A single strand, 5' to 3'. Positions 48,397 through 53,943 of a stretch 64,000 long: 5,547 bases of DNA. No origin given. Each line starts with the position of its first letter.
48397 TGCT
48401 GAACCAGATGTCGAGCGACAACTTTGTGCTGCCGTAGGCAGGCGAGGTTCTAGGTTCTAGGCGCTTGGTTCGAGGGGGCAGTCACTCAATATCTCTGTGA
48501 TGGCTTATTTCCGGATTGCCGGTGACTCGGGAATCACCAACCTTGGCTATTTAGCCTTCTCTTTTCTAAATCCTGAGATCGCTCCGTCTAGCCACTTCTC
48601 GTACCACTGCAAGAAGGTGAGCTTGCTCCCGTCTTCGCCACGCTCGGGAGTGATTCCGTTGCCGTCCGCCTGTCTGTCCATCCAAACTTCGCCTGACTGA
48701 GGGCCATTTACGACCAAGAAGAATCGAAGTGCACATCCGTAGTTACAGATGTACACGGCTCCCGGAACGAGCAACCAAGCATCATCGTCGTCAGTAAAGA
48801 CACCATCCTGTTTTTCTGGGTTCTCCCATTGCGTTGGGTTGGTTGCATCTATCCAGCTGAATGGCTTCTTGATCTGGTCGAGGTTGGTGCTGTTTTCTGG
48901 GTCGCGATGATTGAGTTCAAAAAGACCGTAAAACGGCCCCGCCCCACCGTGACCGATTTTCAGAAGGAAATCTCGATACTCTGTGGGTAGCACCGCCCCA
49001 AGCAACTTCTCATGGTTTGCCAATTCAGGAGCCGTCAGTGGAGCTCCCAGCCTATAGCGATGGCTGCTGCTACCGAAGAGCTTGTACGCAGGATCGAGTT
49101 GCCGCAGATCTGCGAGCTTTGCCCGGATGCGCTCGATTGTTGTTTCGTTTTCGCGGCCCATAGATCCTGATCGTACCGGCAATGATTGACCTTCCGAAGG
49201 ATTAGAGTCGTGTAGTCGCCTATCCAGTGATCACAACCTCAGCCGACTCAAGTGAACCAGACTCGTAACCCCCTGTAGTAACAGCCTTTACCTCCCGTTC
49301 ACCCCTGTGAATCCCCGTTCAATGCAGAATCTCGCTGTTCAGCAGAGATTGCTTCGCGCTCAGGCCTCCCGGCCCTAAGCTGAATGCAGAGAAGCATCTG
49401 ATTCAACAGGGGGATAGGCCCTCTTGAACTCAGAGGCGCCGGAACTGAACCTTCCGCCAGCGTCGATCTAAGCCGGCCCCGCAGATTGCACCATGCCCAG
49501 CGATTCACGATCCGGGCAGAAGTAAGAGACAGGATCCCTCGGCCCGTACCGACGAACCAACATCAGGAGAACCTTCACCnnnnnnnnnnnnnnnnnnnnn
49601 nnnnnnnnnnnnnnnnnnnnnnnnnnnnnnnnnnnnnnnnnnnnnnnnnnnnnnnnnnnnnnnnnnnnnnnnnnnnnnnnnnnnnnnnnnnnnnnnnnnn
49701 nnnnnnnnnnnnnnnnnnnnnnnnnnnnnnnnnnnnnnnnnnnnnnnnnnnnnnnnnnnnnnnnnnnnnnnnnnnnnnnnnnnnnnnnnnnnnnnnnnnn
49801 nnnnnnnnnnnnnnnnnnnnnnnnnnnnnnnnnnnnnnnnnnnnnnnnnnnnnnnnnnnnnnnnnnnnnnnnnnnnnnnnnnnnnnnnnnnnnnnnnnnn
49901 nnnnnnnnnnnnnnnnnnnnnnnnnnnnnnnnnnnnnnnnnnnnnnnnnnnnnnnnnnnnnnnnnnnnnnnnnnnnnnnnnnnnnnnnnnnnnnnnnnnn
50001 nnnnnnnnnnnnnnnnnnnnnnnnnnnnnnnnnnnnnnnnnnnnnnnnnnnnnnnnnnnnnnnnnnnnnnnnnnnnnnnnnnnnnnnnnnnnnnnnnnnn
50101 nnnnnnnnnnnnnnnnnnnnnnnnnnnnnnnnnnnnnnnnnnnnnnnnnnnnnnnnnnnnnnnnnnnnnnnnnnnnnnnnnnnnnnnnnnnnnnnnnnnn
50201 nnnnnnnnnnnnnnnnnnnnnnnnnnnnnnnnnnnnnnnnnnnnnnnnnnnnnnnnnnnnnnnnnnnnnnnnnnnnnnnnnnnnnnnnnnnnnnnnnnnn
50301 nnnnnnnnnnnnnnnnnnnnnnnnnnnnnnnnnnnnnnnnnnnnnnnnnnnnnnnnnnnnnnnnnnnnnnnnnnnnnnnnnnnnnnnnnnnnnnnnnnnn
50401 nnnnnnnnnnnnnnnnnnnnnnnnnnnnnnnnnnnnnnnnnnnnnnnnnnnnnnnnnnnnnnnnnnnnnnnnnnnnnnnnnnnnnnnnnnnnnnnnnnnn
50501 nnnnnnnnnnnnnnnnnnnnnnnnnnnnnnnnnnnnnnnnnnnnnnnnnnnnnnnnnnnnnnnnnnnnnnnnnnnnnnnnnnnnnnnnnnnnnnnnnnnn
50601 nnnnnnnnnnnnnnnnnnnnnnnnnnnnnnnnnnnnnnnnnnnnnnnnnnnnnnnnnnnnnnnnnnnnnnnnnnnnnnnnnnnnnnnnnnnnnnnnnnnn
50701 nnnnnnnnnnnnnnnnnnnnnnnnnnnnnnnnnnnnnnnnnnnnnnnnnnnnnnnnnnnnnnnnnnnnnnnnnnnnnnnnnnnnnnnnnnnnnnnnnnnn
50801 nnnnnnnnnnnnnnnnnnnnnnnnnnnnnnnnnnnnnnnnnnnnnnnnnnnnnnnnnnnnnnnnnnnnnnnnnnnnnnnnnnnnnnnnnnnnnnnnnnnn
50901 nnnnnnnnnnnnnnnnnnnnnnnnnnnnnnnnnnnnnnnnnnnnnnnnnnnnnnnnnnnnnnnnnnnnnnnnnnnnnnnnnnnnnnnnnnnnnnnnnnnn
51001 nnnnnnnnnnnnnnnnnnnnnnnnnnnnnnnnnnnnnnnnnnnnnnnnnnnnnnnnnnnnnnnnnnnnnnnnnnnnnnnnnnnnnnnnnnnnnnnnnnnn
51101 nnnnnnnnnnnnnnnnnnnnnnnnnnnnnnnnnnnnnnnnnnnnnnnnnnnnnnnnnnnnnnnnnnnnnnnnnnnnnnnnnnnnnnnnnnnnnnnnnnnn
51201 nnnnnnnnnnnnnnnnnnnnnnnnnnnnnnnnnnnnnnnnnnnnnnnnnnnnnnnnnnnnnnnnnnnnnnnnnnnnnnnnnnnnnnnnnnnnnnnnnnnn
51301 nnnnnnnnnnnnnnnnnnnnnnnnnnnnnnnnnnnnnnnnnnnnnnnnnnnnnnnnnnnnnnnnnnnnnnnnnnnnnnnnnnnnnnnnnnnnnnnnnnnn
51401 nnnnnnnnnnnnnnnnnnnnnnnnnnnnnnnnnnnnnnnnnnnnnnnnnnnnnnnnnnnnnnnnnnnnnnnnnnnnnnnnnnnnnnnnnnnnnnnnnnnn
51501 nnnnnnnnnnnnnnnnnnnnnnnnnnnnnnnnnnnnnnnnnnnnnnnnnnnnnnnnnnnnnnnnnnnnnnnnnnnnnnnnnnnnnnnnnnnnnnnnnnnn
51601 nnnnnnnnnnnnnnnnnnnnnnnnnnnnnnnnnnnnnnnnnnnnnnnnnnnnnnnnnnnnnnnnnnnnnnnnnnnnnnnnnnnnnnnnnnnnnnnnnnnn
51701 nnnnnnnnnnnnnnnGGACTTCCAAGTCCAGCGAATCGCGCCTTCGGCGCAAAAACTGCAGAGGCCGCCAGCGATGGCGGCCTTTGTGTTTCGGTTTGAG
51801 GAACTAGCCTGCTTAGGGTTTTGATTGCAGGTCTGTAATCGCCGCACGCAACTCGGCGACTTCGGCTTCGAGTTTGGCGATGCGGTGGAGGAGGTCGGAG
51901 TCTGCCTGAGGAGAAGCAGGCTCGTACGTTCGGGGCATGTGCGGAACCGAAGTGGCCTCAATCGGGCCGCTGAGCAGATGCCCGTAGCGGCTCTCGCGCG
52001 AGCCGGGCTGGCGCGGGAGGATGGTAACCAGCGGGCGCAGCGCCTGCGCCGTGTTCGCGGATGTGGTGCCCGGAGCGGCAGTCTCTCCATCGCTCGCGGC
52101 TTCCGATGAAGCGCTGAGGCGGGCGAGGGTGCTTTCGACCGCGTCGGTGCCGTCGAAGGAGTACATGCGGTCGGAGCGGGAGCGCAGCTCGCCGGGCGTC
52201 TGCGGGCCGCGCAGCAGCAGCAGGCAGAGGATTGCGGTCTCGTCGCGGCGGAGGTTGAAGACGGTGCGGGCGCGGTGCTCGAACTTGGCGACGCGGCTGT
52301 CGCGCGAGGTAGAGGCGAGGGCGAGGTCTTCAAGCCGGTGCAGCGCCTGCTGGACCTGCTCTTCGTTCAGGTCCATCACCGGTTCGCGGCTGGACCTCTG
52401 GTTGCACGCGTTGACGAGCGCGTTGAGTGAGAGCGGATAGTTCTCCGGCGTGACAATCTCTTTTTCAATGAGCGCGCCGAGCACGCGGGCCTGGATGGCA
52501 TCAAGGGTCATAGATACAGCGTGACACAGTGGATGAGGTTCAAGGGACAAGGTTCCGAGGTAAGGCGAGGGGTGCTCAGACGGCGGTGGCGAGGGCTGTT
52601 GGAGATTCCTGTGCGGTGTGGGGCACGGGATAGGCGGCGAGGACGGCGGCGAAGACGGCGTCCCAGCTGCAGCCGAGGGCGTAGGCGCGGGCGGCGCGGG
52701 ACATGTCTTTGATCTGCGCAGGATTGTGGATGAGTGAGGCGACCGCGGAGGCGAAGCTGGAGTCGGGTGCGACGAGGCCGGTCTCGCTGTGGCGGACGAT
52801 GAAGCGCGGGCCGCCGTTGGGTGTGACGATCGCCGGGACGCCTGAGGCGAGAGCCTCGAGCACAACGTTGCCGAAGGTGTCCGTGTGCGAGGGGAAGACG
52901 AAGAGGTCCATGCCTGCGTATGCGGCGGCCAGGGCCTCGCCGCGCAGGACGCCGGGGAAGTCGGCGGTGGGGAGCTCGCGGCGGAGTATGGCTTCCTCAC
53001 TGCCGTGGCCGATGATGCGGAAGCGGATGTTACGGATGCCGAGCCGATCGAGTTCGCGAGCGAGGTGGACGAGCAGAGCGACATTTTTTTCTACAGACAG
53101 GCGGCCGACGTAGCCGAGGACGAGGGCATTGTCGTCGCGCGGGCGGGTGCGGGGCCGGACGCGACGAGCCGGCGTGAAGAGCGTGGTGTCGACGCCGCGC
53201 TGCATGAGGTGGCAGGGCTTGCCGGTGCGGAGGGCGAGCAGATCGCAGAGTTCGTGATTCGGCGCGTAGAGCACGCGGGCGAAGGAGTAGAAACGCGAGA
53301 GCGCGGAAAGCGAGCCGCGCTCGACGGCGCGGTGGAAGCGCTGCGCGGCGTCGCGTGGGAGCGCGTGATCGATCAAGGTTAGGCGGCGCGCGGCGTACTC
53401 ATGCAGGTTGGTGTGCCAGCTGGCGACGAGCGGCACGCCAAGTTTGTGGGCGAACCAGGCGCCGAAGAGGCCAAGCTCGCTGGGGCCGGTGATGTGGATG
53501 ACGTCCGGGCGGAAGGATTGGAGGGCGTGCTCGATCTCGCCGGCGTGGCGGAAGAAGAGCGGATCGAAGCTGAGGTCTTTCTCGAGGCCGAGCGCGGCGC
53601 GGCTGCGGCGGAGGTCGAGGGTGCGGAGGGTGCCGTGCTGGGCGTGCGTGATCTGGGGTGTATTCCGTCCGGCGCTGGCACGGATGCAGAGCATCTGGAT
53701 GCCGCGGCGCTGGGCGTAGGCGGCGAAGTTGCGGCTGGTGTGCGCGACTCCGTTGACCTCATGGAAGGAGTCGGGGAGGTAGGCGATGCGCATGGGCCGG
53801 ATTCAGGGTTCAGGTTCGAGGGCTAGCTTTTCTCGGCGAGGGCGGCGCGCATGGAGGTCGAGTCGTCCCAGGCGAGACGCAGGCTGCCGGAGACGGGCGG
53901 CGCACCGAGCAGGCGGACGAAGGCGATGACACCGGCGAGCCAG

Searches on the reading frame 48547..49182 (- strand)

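Call 65: search_protein_families(library=pfam, proteins=[window:48547-49182:-], max_evalue=0.00001)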
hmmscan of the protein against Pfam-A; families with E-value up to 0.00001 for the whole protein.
window:48547-49182:- (211 aa): 1 family
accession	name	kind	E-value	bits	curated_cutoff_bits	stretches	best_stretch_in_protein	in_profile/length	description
PF09346.15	SMI1_KNR4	-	1.7e-07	32.3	25.4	1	48-168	1-105/125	SMI1 / KNR4 family (SUKH-1)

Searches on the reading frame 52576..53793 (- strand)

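Call 65: search_protein_families(library=pfam, proteins=[window:52576-53793:-], max_evalue=0.00001)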
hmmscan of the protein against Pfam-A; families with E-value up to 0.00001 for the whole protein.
window:52576-53793:- (405 aa): 5 families
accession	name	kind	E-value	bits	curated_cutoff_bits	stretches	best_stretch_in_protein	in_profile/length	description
PF00534.26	Glycos_transf_1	-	3.2e-26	92.3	26.4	1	218-369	10-170/172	Glycosyl transferases group 1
PF13692.12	Glyco_trans_1_4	-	9.6e-26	91.2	27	1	225-357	3-142/142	Glycosyl transferases group 1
PF13439.12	Glyco_transf_4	-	4.2e-14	53.4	28.5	1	13-204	1-169/170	Glycosyltransferase Family 4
PF13579.12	Glyco_trans_4_4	-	5.8e-11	43.4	29.7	1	14-164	1-127/158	Glycosyl transferase 4-like domain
PF20706.3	GT4-conflict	-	1.6e-06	27.8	26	1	235-328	211-315/385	Family 4 Glycosyltransferase in conflict systems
